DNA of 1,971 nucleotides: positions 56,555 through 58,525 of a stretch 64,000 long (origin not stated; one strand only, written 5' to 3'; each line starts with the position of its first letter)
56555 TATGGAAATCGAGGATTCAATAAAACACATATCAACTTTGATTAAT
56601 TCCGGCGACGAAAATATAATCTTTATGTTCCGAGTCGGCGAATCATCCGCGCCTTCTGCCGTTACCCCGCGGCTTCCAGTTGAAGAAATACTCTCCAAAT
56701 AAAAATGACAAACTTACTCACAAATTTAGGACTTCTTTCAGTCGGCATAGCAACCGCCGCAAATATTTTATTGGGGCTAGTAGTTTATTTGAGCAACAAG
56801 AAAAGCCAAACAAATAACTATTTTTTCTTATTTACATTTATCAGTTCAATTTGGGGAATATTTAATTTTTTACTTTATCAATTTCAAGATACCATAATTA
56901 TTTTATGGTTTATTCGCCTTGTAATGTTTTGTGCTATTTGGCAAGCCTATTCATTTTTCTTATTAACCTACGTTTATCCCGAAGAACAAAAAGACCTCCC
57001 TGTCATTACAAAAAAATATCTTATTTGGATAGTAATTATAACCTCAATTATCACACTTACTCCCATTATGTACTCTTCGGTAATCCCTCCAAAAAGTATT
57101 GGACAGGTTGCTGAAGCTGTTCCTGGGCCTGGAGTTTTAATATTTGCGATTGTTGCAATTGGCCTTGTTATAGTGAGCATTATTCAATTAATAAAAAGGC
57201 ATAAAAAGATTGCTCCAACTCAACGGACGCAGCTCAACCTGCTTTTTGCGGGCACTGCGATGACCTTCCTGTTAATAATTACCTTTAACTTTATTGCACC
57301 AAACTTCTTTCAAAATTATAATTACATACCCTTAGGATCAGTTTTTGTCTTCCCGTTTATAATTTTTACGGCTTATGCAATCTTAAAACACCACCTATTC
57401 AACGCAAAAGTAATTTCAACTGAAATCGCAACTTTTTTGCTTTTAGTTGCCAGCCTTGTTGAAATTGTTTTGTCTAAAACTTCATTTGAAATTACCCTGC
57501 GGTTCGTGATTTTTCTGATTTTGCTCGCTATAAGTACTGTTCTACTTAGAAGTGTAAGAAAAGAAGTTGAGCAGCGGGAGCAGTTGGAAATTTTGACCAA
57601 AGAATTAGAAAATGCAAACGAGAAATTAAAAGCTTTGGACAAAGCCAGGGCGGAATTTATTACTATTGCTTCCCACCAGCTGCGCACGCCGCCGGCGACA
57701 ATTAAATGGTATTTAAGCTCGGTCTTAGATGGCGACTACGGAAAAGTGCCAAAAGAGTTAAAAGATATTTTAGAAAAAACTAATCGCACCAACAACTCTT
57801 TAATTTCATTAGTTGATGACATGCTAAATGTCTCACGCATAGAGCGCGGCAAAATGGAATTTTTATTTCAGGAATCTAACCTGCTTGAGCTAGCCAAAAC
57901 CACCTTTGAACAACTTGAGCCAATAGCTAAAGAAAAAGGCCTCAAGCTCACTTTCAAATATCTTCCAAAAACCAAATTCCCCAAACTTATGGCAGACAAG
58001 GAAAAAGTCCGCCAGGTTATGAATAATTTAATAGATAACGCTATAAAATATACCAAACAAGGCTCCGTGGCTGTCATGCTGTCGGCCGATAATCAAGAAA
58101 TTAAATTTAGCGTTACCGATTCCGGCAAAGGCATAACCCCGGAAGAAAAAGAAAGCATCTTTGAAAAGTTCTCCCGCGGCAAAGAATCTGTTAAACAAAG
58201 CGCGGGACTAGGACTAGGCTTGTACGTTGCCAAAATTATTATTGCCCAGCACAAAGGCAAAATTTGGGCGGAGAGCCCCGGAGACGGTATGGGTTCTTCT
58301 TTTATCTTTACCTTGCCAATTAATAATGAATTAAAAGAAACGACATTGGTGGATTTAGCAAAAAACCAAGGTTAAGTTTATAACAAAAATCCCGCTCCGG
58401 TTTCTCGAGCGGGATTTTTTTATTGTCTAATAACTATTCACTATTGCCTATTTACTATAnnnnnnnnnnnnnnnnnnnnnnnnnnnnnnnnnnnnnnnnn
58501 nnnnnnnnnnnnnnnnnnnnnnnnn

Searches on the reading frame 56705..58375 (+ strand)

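Call 97: search_protein_families(library=pfam, proteins=[window:56705-58375:+], max_evalue=0.001)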
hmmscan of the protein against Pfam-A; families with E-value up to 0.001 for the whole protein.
window:56705-58375:+ (556 aa): 4 families
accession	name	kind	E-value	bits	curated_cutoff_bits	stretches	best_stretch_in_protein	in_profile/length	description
PF02518.31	HATPase_c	-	3.7e-27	95.4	26.4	1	431-539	2-109/111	Histidine kinase-, DNA gyrase B-, and HSP90-like ATPase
PF16927.11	HisKA_7TM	-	8.2e-12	45.9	28.6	1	17-233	6-221/224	N-terminal 7TM region of histidine kinase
PF00512.31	HisKA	-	1.1e-11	45.1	26.9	1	314-382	1-66/66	His Kinase A (phospho-acceptor) domain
PF13581.12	HATPase_c_2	-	0.00069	20.1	27.4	0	433-507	30-105/127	Histidine kinase-like ATPase domain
